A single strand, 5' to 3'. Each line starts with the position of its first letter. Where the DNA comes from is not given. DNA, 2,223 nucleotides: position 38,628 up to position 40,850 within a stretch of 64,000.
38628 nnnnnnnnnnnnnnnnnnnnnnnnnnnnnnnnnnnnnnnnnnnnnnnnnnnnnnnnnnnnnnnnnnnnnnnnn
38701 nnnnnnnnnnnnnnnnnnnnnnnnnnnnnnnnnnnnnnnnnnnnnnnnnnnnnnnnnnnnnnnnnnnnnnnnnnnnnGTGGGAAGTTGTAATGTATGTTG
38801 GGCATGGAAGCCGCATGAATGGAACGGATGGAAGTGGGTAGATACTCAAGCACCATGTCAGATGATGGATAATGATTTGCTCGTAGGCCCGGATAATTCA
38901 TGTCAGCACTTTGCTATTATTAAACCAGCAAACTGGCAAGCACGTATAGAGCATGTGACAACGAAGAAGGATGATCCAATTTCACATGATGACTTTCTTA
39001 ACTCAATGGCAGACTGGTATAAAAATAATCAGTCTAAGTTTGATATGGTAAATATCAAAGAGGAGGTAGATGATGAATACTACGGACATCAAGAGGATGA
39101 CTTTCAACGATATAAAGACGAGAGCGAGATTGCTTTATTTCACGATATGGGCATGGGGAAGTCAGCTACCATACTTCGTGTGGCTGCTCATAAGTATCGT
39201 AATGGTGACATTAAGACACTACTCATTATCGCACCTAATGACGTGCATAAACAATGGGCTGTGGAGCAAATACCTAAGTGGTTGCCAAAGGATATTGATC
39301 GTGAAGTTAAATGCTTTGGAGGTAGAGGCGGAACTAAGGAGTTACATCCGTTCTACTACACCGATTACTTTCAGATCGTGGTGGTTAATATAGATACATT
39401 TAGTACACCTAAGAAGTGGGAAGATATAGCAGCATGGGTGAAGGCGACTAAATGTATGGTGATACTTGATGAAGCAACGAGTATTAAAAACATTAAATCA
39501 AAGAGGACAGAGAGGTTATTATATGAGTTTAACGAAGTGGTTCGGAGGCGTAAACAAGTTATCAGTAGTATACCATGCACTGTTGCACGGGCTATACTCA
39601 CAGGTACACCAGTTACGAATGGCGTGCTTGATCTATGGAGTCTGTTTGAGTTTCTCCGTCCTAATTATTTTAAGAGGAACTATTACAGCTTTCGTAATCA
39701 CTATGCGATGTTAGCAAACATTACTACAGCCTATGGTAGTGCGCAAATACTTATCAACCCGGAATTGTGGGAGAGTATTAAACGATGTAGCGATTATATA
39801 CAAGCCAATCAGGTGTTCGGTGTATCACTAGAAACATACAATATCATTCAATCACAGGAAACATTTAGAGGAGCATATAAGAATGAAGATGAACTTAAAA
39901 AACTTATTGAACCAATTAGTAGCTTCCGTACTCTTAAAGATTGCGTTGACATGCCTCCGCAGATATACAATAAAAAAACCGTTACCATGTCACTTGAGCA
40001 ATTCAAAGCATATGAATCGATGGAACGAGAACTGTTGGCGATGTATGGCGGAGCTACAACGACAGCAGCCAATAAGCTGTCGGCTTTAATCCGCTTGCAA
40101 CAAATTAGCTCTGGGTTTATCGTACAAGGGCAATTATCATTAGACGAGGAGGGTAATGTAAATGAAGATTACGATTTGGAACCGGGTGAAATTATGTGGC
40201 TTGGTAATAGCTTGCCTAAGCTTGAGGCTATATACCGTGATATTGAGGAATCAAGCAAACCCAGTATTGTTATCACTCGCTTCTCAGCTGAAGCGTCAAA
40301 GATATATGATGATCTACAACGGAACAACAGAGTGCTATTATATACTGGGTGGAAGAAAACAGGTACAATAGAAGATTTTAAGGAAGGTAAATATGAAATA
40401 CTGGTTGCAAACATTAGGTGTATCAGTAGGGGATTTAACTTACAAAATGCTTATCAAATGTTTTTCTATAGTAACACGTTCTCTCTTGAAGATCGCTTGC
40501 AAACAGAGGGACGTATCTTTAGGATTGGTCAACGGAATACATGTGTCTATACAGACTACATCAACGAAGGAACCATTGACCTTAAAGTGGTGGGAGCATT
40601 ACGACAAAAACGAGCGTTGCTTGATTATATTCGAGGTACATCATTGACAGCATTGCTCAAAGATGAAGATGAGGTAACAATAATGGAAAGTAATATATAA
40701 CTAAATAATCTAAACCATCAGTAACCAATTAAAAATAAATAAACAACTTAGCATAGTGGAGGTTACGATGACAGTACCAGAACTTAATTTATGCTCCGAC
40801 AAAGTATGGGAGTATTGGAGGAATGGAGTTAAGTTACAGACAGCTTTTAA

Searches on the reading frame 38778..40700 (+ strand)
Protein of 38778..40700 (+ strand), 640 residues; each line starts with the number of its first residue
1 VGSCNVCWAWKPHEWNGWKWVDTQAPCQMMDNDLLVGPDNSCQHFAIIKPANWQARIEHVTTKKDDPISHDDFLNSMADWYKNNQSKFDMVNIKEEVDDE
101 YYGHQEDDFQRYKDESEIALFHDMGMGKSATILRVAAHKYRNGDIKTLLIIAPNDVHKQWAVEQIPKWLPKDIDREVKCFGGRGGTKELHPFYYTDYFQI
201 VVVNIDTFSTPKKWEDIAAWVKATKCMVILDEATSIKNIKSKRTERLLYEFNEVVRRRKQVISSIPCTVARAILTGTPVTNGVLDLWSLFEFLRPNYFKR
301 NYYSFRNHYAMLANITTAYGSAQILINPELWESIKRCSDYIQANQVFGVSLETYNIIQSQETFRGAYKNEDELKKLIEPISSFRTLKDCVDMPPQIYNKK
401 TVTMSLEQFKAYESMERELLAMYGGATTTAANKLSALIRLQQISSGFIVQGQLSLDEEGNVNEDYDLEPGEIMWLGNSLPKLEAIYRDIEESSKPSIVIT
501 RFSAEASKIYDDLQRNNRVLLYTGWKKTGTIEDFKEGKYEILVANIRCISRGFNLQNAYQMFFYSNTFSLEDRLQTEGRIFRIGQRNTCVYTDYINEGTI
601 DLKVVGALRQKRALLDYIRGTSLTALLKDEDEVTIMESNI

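Call 14: search_protein_families(library=pfam, proteins=[window:38778-40700:+], max_evalue=0.01)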
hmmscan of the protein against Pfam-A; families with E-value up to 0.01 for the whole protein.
window:38778-40700:+ (640 aa): 4 families
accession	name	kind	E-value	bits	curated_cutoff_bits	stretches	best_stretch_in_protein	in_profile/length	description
PF00176.29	SNF2-rel_dom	-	3.1e-24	86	24.9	1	116-443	18-284/290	SNF2-related domain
PF00271.37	Helicase_C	-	2.3e-07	31.5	23.5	1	490-584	12-110/110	Helicase conserved C-terminal domain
PF04851.21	ResIII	-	2.8e-05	24.5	22.5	1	110-233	20-134/164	Type III restriction enzyme, res subunit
PF00270.35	DEAD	-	0.0021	18.2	26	1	117-251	16-145/167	DEAD/DEAH box helicase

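Call 15: search_protein_families(library=phrogs, proteins=[window:38778-40700:+], max_evalue=0.001)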
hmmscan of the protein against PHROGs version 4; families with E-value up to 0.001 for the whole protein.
window:38778-40700:+ (640 aa): 9 families
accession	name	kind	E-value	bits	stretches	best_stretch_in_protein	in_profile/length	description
phrog_62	-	DNA, RNA and nucleotide metabolism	1.9e-91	308.5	1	63-622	674-1136/1881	DNA helicase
phrog_16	-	DNA, RNA and nucleotide metabolism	1.8e-13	50.7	1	485-595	482-599/986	DNA helicase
phrog_11354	-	unknown function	1.2e-10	42.1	1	530-612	15-98/116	-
phrog_1685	-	unknown function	2.2e-09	36.1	1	92-163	824-893/2278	-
phrog_21391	-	DNA, RNA and nucleotide metabolism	1.8e-07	29.7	1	496-583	1362-1454/2021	DNA helicase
phrog_29996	-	unknown function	2.8e-07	29.9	0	121-310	748-906/1189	-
phrog_11801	-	other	1.1e-06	27.1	0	103-163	869-929/2269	DNA methyltransferase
phrog_24008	-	DNA, RNA and nucleotide metabolism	0.00059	18.8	0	120-256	500-625/1006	helicase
phrog_23807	-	unknown function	0.00069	18.5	0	539-600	588-651/1053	-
